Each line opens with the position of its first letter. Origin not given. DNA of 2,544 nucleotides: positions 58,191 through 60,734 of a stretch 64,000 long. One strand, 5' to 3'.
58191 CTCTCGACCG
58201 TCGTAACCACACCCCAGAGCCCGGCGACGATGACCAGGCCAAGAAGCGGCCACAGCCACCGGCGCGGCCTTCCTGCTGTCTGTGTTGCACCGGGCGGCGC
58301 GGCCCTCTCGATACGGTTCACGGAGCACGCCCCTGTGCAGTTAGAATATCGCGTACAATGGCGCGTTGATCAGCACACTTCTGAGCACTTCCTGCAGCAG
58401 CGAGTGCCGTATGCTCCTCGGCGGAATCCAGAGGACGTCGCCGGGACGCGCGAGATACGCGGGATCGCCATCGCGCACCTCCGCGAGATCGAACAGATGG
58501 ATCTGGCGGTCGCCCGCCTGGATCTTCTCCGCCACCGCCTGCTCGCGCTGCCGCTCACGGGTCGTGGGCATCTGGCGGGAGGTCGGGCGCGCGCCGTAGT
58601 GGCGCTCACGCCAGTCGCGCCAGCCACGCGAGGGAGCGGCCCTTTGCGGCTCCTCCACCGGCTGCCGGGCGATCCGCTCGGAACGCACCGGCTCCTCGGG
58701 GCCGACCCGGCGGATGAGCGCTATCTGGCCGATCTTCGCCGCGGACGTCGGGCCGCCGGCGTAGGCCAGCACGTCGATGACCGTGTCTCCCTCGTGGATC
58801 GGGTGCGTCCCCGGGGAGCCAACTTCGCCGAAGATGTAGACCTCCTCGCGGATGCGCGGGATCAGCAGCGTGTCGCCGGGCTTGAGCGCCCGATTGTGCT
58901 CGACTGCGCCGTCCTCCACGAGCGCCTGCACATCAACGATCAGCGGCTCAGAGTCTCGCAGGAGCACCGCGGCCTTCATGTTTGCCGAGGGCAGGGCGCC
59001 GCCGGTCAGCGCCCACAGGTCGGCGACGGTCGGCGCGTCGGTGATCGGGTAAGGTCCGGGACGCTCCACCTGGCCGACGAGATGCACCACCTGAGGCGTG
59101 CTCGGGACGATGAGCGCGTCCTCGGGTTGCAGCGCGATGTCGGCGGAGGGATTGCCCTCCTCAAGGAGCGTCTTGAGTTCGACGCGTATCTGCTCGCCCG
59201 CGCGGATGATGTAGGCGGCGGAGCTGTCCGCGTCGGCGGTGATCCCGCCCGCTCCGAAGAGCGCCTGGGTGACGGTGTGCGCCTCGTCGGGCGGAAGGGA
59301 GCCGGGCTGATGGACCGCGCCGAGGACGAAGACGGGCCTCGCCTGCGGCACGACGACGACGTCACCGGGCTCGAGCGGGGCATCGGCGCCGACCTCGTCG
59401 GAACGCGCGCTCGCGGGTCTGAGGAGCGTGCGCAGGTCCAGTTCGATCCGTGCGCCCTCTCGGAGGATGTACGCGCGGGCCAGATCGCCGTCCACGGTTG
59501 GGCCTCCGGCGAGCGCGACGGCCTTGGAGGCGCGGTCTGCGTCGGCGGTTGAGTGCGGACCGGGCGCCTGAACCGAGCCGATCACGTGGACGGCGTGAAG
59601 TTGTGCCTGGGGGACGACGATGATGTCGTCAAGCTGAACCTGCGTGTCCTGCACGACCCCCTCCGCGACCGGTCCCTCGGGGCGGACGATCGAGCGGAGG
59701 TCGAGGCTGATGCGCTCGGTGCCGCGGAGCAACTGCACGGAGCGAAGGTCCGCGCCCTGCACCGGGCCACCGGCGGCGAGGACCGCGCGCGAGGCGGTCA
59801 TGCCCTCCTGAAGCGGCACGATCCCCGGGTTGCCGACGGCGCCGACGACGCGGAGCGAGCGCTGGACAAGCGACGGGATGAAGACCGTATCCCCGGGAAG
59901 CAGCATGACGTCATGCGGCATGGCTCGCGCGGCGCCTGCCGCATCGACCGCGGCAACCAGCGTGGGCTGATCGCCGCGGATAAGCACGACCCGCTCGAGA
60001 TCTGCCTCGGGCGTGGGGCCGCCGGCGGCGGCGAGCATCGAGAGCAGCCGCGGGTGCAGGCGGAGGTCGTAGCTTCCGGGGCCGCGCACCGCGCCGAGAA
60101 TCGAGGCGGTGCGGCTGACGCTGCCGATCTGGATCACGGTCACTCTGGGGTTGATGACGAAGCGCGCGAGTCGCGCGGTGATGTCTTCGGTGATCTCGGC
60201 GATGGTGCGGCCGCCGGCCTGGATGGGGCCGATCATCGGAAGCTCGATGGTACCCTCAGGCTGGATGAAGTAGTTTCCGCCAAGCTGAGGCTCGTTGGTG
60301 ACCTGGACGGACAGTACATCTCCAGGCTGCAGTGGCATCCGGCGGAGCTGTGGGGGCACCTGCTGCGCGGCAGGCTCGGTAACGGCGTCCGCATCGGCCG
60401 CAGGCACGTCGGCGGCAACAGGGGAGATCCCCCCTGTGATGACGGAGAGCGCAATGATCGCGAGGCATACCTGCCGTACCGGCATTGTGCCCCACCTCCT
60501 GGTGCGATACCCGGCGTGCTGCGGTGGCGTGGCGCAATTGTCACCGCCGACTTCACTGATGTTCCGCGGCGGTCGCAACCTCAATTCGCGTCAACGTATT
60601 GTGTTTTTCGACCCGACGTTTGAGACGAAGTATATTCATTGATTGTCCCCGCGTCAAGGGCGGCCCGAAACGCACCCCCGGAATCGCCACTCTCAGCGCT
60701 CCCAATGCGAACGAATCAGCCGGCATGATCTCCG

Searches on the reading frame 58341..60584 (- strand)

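Call 24: search_protein_families(library=pfam, proteins=[window:58341-60584:-])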
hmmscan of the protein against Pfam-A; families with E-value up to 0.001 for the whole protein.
window:58341-60584:- (747 aa): 4 families
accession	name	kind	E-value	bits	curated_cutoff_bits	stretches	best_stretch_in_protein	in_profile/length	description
PF22461.2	SLBB_2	-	2.2e-51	172.3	27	5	418-493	3-79/79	SLBB domain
PF10531.15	SLBB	-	1.2e-42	144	27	4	245-288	3-46/55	SLBB domain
PF02563.21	Poly_export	-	4.2e-21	75.4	28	1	84-150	8-74/77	Polysaccharide biosynthesis/export protein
PF08007.18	JmjC_2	-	6.3e-05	23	22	0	712-728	90-106/127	JmjC domain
